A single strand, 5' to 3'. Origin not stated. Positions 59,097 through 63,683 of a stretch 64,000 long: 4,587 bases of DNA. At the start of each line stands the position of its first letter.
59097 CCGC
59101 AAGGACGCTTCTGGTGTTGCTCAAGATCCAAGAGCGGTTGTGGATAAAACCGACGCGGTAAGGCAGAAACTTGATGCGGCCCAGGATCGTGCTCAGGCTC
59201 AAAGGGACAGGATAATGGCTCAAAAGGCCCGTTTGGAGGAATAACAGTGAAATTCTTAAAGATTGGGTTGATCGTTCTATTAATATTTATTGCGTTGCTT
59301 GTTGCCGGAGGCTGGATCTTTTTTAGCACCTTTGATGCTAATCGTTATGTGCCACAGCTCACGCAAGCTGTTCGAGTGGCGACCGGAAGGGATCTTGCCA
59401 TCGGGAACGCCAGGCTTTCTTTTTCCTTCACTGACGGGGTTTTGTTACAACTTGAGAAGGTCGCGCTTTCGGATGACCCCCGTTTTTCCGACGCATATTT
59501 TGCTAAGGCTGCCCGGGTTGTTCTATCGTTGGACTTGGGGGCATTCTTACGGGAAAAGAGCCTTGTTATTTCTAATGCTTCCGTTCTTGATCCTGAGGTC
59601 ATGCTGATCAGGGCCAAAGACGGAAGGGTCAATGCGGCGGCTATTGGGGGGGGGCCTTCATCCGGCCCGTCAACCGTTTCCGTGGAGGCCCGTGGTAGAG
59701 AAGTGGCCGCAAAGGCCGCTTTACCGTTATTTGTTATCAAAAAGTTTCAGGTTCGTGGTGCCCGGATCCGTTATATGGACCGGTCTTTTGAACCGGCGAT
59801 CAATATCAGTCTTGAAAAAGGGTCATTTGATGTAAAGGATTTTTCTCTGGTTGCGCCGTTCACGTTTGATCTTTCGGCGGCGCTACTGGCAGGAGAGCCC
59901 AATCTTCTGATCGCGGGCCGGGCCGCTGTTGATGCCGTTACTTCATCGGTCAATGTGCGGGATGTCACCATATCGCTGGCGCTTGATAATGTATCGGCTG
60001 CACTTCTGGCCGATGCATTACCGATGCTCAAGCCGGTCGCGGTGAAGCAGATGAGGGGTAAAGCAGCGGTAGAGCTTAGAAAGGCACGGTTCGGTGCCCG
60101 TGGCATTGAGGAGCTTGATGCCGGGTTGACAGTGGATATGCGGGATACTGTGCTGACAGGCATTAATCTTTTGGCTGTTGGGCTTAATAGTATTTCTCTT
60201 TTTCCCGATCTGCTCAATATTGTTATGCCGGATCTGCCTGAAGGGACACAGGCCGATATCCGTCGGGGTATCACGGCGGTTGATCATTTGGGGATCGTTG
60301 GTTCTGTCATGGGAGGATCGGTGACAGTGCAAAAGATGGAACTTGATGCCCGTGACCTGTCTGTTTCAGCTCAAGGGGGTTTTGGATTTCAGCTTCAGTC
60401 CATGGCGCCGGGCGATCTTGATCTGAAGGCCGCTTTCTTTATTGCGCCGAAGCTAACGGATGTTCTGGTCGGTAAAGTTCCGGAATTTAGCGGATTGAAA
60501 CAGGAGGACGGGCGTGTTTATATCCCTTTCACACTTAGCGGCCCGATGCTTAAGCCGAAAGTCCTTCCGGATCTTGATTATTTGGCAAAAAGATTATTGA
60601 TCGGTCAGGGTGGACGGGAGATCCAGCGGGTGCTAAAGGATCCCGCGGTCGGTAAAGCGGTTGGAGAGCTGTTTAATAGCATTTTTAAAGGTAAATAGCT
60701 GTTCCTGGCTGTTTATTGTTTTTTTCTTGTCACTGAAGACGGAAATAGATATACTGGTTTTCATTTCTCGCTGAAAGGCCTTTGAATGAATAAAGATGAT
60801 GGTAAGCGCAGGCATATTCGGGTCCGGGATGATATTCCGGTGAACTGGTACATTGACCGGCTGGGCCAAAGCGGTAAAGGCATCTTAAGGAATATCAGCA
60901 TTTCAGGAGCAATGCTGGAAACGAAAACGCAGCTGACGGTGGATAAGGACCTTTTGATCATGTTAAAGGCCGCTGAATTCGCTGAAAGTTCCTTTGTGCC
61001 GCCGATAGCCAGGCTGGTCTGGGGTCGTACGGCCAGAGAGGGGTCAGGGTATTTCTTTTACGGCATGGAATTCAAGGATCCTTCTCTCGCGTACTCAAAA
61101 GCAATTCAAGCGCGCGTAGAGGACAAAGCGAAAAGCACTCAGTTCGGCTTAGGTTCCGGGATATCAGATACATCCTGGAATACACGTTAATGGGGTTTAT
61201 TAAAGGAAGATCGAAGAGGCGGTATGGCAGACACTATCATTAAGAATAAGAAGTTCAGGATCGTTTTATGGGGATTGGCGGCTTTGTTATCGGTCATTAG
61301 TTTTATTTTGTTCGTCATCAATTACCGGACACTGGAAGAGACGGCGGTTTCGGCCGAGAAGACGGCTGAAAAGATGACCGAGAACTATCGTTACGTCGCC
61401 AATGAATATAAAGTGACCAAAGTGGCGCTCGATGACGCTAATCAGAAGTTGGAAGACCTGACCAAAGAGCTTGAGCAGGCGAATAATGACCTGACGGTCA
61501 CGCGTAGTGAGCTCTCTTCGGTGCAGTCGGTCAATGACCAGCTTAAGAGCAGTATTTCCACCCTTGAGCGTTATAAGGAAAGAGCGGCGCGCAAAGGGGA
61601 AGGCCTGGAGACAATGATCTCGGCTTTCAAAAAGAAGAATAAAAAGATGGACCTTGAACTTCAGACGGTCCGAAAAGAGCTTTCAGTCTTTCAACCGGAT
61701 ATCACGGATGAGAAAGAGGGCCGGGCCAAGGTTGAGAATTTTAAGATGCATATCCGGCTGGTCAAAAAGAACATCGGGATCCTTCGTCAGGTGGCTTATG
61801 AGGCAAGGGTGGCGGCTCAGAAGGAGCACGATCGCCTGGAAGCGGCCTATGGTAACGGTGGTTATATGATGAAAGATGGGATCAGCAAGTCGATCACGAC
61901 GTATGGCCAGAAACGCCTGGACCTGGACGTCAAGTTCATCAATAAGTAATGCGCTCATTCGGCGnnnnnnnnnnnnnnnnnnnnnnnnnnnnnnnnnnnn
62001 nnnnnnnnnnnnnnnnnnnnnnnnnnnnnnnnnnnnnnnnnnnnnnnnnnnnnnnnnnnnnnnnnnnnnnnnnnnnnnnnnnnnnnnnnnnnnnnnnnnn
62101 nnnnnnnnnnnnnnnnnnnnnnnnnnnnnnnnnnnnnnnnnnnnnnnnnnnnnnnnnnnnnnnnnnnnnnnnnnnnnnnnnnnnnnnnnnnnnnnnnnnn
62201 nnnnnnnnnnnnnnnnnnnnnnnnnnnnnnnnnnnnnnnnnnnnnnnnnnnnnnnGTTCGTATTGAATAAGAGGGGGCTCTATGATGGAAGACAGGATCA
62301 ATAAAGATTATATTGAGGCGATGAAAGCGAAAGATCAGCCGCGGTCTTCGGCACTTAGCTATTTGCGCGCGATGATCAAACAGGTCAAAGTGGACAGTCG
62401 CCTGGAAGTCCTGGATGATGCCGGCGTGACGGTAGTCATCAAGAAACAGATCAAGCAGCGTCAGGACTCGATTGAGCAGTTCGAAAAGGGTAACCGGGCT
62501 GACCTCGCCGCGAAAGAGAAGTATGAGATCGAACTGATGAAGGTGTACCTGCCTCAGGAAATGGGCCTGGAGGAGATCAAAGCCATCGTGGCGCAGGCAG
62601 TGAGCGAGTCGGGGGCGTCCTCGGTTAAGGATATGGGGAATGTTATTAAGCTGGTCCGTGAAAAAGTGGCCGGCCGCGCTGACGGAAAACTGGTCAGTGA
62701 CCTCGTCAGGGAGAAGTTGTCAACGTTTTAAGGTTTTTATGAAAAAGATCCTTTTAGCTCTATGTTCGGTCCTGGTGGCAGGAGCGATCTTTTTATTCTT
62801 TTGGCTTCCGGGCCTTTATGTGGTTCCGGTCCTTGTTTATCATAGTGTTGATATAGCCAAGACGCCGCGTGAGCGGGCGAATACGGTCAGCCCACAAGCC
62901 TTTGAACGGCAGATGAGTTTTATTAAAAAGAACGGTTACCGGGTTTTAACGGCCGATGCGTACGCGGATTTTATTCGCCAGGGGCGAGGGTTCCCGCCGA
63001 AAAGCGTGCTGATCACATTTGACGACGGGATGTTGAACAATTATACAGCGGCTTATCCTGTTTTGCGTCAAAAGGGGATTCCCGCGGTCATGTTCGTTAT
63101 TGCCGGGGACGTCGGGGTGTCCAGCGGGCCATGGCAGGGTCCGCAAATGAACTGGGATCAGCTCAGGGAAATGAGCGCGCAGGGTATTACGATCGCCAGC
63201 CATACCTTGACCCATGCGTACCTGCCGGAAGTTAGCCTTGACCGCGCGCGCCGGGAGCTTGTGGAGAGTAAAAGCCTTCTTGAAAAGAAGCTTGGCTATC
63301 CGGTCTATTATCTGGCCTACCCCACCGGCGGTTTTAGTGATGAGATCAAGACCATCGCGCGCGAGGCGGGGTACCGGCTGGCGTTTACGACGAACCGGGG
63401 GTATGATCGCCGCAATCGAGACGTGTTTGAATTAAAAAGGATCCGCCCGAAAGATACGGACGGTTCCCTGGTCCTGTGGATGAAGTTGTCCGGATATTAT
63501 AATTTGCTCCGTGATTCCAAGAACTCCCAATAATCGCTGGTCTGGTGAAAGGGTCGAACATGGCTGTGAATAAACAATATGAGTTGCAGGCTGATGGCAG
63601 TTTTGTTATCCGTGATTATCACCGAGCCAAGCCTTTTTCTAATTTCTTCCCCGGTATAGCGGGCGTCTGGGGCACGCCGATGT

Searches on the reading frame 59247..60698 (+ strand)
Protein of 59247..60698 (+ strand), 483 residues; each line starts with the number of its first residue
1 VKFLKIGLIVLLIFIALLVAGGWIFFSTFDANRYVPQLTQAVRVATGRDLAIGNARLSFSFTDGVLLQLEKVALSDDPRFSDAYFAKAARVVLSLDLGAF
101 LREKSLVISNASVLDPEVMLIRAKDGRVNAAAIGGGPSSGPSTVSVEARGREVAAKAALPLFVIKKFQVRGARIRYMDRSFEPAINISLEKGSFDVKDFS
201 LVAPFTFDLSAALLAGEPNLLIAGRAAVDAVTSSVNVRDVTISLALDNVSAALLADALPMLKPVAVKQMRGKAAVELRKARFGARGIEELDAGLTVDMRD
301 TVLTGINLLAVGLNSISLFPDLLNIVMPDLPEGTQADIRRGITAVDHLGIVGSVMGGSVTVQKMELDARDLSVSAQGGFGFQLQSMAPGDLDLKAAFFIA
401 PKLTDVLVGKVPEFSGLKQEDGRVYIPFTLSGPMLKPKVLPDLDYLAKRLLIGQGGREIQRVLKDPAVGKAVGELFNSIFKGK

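Call 12: search_protein_families(library=pfam, proteins=[window:59247-60698:+], max_evalue=0.01)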
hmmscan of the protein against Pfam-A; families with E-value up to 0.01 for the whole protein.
window:59247-60698:+ (483 aa): 3 families
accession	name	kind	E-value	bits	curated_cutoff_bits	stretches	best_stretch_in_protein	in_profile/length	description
PF05170.20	AsmA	-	2.3e-14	53.6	29.8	1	2-191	3-189/607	AsmA family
PF05359.17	DUF748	-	2.9e-12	45.9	50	1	4-277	15-252/1037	Domain of Unknown Function (DUF748)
PF13116.12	YhdP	-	1.9e-06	26.5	46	1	2-181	9-159/1224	YhdP protein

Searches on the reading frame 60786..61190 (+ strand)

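Call 62: search_protein_families(library=pfam, proteins=[window:60786-61190:+], max_evalue=0.001)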
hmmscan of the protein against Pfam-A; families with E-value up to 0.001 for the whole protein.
window:60786-61190:+ (134 aa): 1 family
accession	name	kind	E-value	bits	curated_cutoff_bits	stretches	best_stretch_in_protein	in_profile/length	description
PF07238.19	PilZ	-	1.2e-07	32.5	22.5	1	7-110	2-99/102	PilZ domain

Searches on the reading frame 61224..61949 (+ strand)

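Call 62: search_protein_families(library=pfam, proteins=[window:61224-61949:+], max_evalue=0.001)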
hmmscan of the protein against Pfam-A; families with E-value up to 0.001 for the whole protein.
window:61224-61949:+ (241 aa): 4 families
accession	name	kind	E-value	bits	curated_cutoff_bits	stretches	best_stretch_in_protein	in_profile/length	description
PF13851.11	GAS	-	0.00017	21.5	32.3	0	110-189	27-106/200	Growth-arrest specific micro-tubule binding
PF06160.17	EzrA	-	0.00022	20.1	39.6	1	53-184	299-430/557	Septation ring formation regulator, EzrA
PF10205.14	KLRAQ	-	0.00027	21.6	27.3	1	50-157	2-103/105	Predicted coiled-coil domain-containing protein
PF10473.14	CENP-F_leu_zip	-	0.00033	21.2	34.5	0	94-169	9-84/140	Leucine-rich repeats of kinetochore protein Cenp-F/LEK1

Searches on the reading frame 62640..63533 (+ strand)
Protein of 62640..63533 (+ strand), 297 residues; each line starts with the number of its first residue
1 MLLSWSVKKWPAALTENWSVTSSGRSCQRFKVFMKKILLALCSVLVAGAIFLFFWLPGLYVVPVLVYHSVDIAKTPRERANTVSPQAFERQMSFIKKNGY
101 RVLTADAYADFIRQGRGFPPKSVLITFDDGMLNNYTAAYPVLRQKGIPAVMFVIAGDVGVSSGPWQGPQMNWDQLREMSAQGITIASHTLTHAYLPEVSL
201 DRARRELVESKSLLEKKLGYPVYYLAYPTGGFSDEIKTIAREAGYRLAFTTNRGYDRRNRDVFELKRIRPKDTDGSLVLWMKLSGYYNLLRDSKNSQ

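Call 62: search_protein_families(library=pfam, proteins=[window:62640-63533:+], max_evalue=0.001)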
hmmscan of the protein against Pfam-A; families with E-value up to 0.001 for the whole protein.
window:62640-63533:+ (297 aa): 3 families
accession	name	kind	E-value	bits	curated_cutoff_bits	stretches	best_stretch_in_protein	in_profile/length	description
PF01522.26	Polysacc_deac_1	-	2e-30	105.7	23.1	1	118-247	4-123/124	Polysaccharide deacetylase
PF03065.20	Glyco_hydro_57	-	0.00028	20.7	21.2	0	175-252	94-173/291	Glycosyl hydrolase family 57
PF10096.14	DUF2334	-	0.00049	20.2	26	1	132-196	15-80/203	Uncharacterized protein conserved in bacteria (DUF2334)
